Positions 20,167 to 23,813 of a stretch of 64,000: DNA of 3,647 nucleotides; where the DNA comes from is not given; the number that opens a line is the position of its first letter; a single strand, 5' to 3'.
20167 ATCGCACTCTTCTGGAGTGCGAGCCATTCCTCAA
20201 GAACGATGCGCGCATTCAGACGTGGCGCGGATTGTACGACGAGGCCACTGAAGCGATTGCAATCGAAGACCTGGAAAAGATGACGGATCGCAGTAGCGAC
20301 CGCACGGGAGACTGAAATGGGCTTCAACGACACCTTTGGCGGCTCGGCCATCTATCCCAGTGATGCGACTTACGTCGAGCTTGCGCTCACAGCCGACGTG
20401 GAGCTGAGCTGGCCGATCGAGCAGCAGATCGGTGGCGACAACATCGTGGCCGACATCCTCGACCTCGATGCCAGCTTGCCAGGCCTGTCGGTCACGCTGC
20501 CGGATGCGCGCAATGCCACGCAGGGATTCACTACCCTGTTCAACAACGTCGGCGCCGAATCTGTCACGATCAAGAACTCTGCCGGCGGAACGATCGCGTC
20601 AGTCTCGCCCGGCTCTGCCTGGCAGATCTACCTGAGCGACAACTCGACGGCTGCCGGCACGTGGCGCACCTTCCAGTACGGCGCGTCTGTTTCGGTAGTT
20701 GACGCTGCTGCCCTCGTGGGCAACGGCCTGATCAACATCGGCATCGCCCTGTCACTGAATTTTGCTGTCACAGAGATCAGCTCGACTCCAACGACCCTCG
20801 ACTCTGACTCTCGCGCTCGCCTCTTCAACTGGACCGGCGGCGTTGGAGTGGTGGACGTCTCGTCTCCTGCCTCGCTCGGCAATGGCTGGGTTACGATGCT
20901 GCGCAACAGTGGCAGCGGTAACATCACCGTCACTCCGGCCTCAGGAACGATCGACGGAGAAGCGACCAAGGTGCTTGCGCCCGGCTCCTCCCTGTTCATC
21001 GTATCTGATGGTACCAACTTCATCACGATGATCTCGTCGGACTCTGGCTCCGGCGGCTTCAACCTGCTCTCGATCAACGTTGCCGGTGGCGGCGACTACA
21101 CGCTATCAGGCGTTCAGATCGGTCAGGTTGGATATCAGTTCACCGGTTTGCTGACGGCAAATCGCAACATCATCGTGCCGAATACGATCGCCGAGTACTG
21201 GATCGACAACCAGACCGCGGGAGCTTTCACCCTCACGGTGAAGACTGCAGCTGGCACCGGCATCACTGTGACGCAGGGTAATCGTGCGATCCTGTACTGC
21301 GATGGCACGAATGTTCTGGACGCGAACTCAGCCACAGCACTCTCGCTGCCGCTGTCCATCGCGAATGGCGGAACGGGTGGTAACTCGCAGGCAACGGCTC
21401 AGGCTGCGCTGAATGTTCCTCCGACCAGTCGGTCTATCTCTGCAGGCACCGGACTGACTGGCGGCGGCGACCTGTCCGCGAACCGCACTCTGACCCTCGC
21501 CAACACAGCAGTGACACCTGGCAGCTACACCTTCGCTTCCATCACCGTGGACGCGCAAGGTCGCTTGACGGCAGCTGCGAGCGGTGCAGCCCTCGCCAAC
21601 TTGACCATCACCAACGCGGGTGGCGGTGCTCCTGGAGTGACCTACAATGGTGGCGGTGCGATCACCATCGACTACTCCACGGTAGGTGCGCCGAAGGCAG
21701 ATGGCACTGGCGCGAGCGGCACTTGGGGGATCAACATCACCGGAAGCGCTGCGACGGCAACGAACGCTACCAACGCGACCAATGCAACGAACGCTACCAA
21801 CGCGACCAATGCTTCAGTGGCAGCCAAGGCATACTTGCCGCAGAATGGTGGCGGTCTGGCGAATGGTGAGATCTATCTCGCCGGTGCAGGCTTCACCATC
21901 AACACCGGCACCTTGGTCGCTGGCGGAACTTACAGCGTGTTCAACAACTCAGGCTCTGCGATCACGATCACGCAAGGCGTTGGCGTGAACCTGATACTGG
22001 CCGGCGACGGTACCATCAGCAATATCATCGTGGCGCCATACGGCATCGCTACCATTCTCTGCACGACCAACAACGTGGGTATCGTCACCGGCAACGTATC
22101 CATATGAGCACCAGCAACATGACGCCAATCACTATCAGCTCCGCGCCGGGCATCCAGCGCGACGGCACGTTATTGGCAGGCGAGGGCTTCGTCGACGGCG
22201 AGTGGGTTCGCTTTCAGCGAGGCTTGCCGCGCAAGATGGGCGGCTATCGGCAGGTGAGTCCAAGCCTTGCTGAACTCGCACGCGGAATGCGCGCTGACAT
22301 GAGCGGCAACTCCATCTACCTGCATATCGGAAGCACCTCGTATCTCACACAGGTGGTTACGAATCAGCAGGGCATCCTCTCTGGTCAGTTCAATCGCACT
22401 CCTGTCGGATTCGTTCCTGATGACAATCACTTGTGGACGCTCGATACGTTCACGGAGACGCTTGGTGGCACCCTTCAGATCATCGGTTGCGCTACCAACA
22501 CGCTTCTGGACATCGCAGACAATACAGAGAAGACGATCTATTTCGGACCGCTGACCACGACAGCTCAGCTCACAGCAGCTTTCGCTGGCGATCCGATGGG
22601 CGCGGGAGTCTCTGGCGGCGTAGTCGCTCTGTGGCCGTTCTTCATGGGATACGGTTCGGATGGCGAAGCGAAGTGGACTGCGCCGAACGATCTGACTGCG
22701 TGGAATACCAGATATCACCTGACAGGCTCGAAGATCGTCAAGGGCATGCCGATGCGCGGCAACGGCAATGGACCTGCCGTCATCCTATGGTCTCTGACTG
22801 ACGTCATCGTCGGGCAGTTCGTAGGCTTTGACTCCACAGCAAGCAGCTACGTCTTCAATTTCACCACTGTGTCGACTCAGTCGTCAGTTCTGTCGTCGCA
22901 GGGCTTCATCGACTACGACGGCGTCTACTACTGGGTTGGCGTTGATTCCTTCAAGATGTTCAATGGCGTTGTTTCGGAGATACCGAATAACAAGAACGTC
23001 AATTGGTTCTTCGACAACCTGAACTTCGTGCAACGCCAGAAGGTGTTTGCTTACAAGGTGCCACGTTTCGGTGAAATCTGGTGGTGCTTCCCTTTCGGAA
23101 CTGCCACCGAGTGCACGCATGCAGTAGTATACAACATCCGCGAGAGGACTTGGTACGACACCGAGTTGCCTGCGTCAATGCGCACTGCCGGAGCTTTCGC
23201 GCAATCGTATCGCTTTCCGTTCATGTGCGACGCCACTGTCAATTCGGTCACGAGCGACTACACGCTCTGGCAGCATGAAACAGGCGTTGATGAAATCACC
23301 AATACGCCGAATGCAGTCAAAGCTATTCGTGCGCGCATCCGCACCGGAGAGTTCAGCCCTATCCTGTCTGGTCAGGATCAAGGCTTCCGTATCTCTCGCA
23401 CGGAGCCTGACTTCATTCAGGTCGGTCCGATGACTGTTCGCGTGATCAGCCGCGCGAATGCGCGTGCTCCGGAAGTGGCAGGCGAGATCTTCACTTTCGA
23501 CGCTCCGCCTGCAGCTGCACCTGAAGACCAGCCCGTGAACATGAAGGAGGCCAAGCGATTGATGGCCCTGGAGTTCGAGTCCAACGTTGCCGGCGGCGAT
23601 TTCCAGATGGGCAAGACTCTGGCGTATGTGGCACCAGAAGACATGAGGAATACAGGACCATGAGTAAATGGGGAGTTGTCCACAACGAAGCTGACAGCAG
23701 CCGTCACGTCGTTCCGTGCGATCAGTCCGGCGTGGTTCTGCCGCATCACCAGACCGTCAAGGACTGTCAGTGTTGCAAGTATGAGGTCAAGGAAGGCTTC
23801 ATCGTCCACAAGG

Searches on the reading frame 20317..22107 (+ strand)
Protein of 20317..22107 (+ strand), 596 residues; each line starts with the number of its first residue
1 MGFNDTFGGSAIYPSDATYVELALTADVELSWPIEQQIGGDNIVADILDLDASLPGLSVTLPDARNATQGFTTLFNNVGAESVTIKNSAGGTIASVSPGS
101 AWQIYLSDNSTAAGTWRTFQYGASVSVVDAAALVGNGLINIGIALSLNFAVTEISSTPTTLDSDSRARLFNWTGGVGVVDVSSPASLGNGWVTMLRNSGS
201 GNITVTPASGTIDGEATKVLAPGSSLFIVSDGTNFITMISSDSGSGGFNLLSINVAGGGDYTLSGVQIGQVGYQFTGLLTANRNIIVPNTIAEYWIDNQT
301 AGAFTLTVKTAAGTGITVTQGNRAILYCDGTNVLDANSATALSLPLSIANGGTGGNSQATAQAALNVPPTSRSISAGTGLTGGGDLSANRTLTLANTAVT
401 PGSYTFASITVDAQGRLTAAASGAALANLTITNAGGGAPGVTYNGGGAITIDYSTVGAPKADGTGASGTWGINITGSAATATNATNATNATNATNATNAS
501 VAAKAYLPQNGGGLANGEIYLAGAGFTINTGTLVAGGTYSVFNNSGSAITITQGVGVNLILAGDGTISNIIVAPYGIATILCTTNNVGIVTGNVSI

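Call 95: search_protein_families(library=phrogs, proteins=[window:20317-22107:+], max_evalue=0.00001)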
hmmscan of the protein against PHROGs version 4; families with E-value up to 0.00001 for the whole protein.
window:20317-22107:+ (596 aa): 2 families
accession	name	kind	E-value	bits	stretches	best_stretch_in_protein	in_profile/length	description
phrog_15797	-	unknown function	8.8e-09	36.7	1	148-236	8-96/102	-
phrog_12796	-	tail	2.2e-06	28.2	1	252-518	139-422/445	tail fiber protein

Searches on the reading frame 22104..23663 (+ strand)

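Call 95: search_protein_families(library=phrogs, proteins=[window:22104-23663:+], max_evalue=0.00001)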
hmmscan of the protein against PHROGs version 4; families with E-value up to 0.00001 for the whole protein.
window:22104-23663:+ (519 aa): 1 family
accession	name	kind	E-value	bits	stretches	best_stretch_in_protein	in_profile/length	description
phrog_3287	-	head and packaging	7.3e-28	98.7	1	28-395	27-392/524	virion structural protein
